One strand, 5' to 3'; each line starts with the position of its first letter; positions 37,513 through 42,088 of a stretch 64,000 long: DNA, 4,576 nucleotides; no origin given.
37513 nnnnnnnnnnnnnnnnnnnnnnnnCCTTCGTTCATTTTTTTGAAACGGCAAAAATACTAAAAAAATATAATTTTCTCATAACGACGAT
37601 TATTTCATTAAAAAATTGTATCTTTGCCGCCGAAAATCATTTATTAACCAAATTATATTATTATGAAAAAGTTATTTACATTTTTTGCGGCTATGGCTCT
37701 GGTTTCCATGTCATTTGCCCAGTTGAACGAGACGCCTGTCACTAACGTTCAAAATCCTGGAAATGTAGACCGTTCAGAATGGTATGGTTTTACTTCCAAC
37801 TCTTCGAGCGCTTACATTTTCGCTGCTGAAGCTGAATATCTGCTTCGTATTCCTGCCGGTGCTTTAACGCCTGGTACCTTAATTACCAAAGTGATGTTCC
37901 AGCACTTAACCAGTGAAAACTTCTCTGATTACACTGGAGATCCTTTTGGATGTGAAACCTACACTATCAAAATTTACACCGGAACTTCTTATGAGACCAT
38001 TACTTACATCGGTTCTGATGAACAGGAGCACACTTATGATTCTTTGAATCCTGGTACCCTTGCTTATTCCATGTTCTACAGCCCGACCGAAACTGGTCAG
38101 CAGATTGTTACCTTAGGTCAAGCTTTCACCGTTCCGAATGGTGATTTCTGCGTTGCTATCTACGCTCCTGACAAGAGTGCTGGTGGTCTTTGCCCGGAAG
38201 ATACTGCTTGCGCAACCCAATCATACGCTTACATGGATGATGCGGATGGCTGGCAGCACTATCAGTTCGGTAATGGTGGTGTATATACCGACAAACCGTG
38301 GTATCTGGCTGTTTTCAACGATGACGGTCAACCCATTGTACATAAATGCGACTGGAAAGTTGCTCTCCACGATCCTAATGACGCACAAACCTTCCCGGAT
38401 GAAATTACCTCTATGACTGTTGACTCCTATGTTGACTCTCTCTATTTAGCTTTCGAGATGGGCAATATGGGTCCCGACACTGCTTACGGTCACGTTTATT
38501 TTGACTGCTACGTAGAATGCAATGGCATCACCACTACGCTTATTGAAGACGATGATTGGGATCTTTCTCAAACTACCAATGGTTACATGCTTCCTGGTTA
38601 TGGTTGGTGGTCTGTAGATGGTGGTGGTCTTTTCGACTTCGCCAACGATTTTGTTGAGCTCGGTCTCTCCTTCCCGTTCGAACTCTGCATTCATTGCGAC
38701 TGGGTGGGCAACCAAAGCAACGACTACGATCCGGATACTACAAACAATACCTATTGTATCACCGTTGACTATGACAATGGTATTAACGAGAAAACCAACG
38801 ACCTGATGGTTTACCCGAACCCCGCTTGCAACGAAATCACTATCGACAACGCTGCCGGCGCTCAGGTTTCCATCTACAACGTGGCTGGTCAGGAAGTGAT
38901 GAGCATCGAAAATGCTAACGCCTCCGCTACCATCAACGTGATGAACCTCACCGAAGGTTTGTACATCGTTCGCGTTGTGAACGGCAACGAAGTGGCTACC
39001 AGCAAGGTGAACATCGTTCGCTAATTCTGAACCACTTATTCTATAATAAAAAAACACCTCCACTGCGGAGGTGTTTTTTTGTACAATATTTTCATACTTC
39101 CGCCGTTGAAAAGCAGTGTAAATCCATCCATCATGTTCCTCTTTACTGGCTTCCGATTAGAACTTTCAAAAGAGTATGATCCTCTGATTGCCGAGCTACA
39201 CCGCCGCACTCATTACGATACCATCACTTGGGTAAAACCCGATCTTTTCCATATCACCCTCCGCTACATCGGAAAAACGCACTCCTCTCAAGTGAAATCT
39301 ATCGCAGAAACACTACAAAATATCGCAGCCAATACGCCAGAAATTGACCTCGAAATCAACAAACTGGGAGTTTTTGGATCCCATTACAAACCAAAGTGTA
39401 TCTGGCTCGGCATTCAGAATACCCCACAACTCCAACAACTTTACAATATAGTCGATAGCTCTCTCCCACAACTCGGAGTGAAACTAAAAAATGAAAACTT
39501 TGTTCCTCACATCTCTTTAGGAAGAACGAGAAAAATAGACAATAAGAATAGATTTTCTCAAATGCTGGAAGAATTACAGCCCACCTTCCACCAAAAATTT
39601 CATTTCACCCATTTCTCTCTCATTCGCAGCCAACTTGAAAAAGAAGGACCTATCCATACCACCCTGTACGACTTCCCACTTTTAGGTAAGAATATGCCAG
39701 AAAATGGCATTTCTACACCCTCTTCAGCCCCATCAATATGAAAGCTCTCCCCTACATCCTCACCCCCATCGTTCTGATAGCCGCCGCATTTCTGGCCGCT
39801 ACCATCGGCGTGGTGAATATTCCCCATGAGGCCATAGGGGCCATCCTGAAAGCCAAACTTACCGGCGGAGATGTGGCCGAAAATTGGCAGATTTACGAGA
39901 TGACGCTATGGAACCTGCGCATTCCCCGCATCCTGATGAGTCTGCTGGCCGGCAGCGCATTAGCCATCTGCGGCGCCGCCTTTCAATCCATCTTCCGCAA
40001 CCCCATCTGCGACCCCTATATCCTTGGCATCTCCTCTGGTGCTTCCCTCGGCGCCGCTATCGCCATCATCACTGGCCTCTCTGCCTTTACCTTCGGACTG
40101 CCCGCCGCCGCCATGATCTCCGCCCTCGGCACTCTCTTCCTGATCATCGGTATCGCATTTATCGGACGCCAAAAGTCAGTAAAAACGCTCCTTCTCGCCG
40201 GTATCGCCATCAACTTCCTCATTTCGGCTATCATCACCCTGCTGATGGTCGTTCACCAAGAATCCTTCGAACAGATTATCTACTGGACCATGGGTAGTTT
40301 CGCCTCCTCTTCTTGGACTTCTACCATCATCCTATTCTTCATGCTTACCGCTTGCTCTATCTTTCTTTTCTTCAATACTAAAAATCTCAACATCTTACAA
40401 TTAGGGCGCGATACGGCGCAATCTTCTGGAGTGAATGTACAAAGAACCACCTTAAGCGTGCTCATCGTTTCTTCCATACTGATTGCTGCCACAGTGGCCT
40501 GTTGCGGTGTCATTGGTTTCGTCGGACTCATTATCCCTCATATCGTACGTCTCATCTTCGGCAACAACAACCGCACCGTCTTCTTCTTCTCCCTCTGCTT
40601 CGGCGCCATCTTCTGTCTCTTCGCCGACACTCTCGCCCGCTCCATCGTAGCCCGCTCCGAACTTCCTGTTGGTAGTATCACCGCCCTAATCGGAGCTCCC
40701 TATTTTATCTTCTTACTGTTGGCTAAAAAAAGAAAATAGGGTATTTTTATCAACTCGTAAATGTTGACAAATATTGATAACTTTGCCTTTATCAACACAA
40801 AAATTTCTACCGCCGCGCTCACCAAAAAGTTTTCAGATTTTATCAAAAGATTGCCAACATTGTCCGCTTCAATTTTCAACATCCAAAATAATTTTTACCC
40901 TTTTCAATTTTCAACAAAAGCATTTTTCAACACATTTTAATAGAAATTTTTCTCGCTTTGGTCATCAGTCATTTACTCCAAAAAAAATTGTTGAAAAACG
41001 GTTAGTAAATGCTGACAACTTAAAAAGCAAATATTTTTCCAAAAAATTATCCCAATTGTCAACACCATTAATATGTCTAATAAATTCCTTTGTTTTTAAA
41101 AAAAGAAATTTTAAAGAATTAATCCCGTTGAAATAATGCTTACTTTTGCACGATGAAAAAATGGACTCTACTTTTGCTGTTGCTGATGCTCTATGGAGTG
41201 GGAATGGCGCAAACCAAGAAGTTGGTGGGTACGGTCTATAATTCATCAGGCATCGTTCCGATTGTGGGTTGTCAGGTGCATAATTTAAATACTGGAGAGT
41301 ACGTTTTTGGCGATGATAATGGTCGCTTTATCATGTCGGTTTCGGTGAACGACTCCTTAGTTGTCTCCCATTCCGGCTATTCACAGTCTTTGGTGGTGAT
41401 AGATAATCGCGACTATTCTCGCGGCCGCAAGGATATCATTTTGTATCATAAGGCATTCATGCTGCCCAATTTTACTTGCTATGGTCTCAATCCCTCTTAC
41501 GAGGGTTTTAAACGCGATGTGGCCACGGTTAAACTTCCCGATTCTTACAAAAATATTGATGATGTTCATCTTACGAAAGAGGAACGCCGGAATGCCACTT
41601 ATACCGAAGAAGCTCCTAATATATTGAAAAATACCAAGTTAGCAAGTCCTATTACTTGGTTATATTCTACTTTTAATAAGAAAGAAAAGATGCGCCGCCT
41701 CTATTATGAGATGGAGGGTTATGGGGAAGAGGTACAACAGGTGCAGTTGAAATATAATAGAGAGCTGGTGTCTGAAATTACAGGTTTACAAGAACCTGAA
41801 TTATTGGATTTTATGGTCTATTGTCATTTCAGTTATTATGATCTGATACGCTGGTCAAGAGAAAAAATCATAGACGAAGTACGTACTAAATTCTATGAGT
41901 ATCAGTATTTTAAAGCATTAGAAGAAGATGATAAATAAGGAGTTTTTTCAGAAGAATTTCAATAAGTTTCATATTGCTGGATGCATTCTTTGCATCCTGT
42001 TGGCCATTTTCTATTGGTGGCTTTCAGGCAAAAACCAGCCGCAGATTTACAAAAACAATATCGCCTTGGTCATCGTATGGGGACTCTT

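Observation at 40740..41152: Dense two-orientation array of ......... (DnaA-box-like) motifs in a 413-bp A/T-rich non-coding gap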

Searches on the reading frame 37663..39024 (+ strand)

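Call 8: search_protein_families(library=pfam, proteins=[window:37663-39024:+])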
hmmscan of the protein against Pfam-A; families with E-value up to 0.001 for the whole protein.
window:37663-39024:+ (453 aa): 2 families
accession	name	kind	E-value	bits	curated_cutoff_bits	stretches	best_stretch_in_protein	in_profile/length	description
PF18962.6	Por_Secre_tail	-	1.6e-14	54.4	27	1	383-451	1-75/75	Secretion system C-terminal sorting domain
PF19910.5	DUF6383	-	0.00097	19.7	23.7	0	390-443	19-68/74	Domain of unknown function (DUF6383)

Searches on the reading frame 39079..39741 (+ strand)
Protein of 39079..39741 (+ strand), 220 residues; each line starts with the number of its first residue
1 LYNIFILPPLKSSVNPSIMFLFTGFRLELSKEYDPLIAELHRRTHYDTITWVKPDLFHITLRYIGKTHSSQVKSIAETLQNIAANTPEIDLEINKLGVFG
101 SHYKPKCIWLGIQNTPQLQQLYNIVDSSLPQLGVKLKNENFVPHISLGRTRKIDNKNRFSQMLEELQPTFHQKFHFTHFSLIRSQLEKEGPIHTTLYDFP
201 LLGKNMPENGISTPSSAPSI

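Call 8: search_protein_families(library=pfam, proteins=[window:39079-39741:+])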
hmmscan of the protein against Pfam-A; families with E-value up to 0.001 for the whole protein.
window:39079-39741:+ (220 aa): 3 families
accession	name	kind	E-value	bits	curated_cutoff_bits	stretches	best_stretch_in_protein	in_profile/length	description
PF02834.22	LigT_PEase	-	1e-23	83.7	23.3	2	30-109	4-87/87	LigT like Phosphoesterase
PF13563.12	2_5_RNA_ligase2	-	1e-16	61.8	27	1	58-184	27-148/152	2'-5' RNA ligase superfamily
PF10469.15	AKAP7_NLS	-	5.2e-08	33.5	24.4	1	46-177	32-183/208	AKAP7 2'5' RNA ligase-like domain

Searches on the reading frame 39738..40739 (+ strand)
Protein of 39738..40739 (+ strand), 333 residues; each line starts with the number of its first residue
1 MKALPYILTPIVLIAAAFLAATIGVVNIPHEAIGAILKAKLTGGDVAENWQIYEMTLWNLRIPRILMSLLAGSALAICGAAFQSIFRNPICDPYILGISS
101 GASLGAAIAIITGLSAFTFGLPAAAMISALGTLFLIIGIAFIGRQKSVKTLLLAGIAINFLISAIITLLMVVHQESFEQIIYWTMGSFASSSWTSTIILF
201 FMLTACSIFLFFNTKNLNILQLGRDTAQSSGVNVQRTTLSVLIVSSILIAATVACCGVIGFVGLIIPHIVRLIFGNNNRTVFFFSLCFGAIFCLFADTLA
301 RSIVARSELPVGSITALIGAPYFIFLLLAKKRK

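Call 8: search_protein_families(library=pfam, proteins=[window:39738-40739:+])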
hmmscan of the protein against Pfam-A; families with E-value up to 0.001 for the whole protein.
window:39738-40739:+ (333 aa): 2 families
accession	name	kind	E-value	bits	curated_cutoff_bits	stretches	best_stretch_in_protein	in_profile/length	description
PF01032.23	FecCD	-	4e-92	309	26.5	1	13-328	2-310/311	FecCD transport family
PF00950.22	ABC-3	-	2.5e-06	27.6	20.1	1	116-325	49-253/258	ABC 3 transport family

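Call 11: find_related_loci(query=window:39738-40739:+, collection=genome_contigs, flank=10000)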
Query window:39738-40739:+ (333 aa) in genome_contigs; peptide patterns used: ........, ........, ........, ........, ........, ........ (x = any residue, [..] = any of these).
271 stretches matched a pattern; 67 encode a relative of the query (tblastn E <= 1e-3); 67 distinct loci.
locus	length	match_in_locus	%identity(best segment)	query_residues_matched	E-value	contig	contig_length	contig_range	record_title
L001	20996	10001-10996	95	2-333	0e+0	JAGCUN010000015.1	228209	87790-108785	MAG: Bacteroidales bacterium isolate RGIG10135 Yak_Rumen-4__c725222, whole genome shotgun sequence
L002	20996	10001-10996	93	1-332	0e+0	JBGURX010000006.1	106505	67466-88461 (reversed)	MAG: Bacteroidales bacterium isolate ruminal_MAG_106 ruminal_MAG_106_contig_0006, whole genome shotgun sequence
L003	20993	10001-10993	93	2-332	0e+0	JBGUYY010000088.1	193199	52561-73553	MAG: Bacteroidales bacterium isolate ruminal_MAG_467 ruminal_MAG_467_contig_0088, whole genome shotgun sequence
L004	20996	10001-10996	89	2-333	0e+0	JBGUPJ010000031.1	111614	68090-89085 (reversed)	MAG: Bacteroidales bacterium isolate ruminal_MAG_166 ruminal_MAG_166_contig_0031, whole genome shotgun sequence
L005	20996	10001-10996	72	1-332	2e-150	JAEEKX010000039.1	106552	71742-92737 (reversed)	MAG: Bacteroidales bacterium isolate Tb.RUG.202 k141_10599213_flag=0_multi=34.0005_len=106552, whole genome shotgun sequ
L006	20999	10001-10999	65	1-333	3e-127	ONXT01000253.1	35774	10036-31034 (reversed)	uncultured Bacteroidales bacterium isolate RUG734 genome assembly, contig: k87_46302314, whole genome shotgun sequence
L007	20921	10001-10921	65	26-332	2e-126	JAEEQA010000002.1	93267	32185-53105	MAG: Bacteroidales bacterium isolate Tb.RUG.324 NODE_542_length_93267_cov_1.770099, whole genome shotgun sequence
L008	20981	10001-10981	64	7-333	1e-125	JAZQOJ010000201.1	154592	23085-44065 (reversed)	MAG: Bacteroidales bacterium isolate T1900045243_TH20190013.MAGScoT_cleanbin_000028 SGB_5587_k141_918171, whole genome s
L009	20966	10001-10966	63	11-332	7e-123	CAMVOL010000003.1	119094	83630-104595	MAG TPA_asm: uncultured Bacteroidales bacterium isolate SRR8387721_bin.63_metaWRAP_v1.3_MAG genome assembly, contig: ERZ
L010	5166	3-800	78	68-333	1e-121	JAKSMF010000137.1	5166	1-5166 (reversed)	MAG: Bacteroidales bacterium isolate Horse_feces118 MAG118_137, whole genome shotgun sequence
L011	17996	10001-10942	64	20-333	3e-121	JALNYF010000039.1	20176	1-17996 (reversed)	MAG: Bacteroidales bacterium isolate SO_2017_CLC bin 8 scaffold_3530_c1_PH3_2017, whole genome shotgun sequence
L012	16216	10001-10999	61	1-333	1e-119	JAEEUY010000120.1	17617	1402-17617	MAG: Bacteroidales bacterium isolate Tb.RUG.44 k141_6015044_flag=0_multi=12.0024_len=17617, whole genome shotgun sequenc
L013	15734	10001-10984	59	4-332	3e-119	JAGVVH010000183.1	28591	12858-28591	MAG: Bacteroidetes bacterium isolate WAS_Bin_9 WAS_Bin_9_scaffold_1006, whole genome shotgun sequence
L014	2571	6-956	60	16-332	4e-124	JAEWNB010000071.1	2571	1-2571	MAG: Bacteroidetes bacterium isolate OH_PDB_151 k127_147728, whole genome shotgun sequence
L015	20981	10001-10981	59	7-333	1e-114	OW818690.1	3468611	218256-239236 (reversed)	metagenome genome assembly, chromosome: 1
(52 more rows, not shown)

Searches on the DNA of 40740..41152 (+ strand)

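Call 59: search_dna_similar(query=window:40740-41152:+, collection=plasmids, mode=distant, max_rows=10)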
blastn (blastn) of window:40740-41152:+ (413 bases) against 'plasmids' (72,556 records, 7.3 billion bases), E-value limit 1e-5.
No match.

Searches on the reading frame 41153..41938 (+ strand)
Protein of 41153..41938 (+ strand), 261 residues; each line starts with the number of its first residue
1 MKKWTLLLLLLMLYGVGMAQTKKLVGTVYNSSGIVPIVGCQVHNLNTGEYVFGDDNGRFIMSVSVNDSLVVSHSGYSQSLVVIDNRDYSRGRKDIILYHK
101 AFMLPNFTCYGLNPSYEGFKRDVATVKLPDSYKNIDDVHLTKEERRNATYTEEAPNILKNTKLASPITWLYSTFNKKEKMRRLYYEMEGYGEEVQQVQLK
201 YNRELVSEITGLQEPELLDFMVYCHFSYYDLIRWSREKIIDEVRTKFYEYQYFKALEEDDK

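Call 8: search_protein_families(library=pfam, proteins=[window:41153-41938:+])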
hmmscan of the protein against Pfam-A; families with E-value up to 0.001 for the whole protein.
window:41153-41938:+ (261 aa): 1 family
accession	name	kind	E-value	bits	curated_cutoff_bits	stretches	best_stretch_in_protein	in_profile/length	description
PF13715.12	CarbopepD_reg_2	-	0.00026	21.4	32.2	0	26-101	3-80/88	CarboxypepD_reg-like domain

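Call 18: find_homologous_proteins(query=window:41153-41938:+)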
Query window:41153-41938:+ (261 aa): 153 proteins with E <= 0.001 among 363 candidates; the best 120 are listed.
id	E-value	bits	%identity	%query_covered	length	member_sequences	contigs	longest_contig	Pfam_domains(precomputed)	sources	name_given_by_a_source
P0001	1.2e-172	590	99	100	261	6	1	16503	-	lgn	-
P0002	4.8e-172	588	99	100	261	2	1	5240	-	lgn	-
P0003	8.3e-172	587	98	100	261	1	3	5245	-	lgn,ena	-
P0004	1.6e-171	587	98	100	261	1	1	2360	-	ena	-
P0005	1.7e-171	586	99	100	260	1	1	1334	-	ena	-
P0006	3.0e-171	586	98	100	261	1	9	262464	-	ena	-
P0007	4.1e-171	585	98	100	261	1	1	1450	-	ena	-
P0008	8.1e-170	581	97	100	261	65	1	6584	-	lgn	-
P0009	5.3e-163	559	92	100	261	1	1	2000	-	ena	-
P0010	2.7e-162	556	97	96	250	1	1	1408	-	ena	-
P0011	1.3e-161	554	90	100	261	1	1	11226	-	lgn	-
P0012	9.4e-161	551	90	100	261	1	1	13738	-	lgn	-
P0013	2.7e-158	543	92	97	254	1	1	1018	-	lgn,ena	-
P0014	1.7e-155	534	87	100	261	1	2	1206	-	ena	-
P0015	1.9e-151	521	84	100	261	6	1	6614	-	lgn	-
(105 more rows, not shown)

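Call 38: find_related_loci(query=A2, collection=metagenome_contigs, flank=10000)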
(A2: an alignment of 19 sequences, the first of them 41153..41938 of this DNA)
Query A2 (261 aa) in metagenome_contigs; peptide patterns used: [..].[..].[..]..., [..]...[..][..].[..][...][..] (x = any residue, [..] = any of these).
281 stretches matched a pattern; 123 encode a relative of the query (tblastn E <= 1e-3); the best 80 are kept; 80 distinct loci.
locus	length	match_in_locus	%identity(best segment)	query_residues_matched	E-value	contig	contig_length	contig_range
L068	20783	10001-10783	99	1-261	5e-178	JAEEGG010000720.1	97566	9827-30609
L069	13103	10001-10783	99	1-261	5e-178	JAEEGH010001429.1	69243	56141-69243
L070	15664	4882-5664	87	1-261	2e-155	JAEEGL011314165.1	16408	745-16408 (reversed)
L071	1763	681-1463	86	1-261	2e-167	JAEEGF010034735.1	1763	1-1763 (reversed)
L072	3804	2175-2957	84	1-261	2e-156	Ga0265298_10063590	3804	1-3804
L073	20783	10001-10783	70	1-261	4e-132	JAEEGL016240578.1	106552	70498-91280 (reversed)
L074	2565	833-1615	61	1-261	4e-112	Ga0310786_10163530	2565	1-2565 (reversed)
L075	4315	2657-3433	57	1-260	7e-101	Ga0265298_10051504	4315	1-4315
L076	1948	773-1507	58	15-260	6e-104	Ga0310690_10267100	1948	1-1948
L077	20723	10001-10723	59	19-260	3e-98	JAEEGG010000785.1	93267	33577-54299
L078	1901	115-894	55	1-260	2e-103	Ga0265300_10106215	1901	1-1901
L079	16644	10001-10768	55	1-256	5e-96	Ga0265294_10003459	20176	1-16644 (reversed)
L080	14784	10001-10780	55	1-260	2e-94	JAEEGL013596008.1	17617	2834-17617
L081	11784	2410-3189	48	1-259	1e-81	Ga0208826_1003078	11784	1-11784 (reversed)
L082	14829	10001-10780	48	1-259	1e-81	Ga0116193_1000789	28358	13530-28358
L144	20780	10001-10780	42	1-259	2e-64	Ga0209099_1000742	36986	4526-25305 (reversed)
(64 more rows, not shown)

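Call 52: search_protein_families(library=pfam, proteins=[L144:2448-2867:-, L144:2874-4124:-, L144:4118-4558:-, L144:4561-7914:-, L144:7907-8992:-, L144:8994-9422:-, L144:11074-12915:+, L144:13071-15491:+, L144:15491-16081:+, L144:16097-17143:+])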
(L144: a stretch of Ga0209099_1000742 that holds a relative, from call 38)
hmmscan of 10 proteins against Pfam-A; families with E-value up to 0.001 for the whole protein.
L144:2448-2867:- (139 aa): 1 family
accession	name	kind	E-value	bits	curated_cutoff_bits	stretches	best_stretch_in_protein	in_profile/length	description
PF02130.23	YbeY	-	5.3e-30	104.4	25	1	10-134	3-128/129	Endoribonuclease YbeY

L144:2874-4124:- (416 aa): 4 families
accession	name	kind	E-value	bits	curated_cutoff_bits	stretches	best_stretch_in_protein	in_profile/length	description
PF18962.6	Por_Secre_tail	-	5.4e-14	52.7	27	1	344-415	1-75/75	Secretion system C-terminal sorting domain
PF18911.6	PKD_4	-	1.3e-12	48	27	1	271-331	24-85/85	PKD domain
PF16227.11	DUF4886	-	8.2e-11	41.8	26.7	1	76-241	77-239/242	Domain of unknown function (DUF4886)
PF00801.26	PKD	-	4.9e-08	33.3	23.5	1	278-325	26-75/80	PKD domain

L144:4118-4558:- (146 aa): 0 families

L144:4561-7914:- (1117 aa): 1 family
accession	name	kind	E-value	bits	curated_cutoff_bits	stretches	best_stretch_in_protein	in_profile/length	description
PF13779.11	DUF4175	-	6e-08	31.6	27.3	1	296-437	200-336/825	Domain of unknown function (DUF4175)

L144:7907-8992:- (361 aa): 9 families
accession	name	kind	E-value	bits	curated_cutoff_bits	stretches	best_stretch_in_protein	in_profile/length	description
PF13183.11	Fer4_8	-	5.3e-08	33.7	27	1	219-277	2-66/68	4Fe-4S dicluster domain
PF13237.11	Fer4_10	-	8.8e-07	29.2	25.5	0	217-243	4-34/53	4Fe-4S dicluster domain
PF00037.32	Fer4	-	6.5e-06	26.2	21.1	0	222-234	8-20/24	4Fe-4S binding domain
PF12837.12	Fer4_6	-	8.4e-05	22.8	25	0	221-234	8-21/24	4Fe-4S binding domain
PF25160.1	LdpA_Fe-S-bd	-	0.00029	21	27.6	0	221-235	27-41/49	LdpA Fe-S cluster-binding domain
PF12798.12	Fer4_3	-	0.00037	21.5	27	0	222-234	1-13/15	4Fe-4S binding domain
PF12797.12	Fer4_2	-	0.00037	20.7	24.5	0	219-234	7-22/22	4Fe-4S binding domain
PF13534.11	Fer4_17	-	0.00049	21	22.2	1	222-277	2-58/61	4Fe-4S dicluster domain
PF13484.11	Fer4_16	-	0.00083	20.5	30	0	222-277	2-65/66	4Fe-4S double cluster binding domain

L144:8994-9422:- (142 aa): 1 family
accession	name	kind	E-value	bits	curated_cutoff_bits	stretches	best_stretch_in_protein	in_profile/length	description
PF02502.23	LacAB_rpiB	-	2.6e-56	189.8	24.7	1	3-139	1-138/138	Ribose/Galactose Isomerase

L144:11074-12915:+ (613 aa): 2 families
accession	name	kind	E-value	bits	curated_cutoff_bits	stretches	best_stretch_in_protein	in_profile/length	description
PF07690.21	MFS_1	-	1.1e-30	107.2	33.4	1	25-399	3-344/347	Major Facilitator Superfamily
PF13347.12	MFS_2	-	3.4e-05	23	27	1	185-412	154-384/427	MFS/sugar transport protein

L144:13071-15491:+ (806 aa): 1 family
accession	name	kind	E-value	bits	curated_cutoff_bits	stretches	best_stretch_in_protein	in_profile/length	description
PF03030.21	H_PPase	-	3e-182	608.1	29.7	1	53-756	1-644/645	Inorganic H+ pyrophosphatase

L144:15491-16081:+ (196 aa): 1 family
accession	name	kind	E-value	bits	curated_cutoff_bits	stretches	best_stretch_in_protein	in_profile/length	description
PF25593.1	GldD_lipo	-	7.5e-49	166.4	27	1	28-195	5-170/170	Gliding motility lipoprotein GldD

L144:16097-17143:+ (348 aa): 2 families
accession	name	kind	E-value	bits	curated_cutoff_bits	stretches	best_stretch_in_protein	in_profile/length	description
PF25594.1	GldB_lipo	-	1e-87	295.1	27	1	43-344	10-309/309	Gliding motility protein GldB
PF10026.15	DUF2268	-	1.3e-05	25.2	23.6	1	216-329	87-187/195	Predicted Zn-dependent protease (DUF2268)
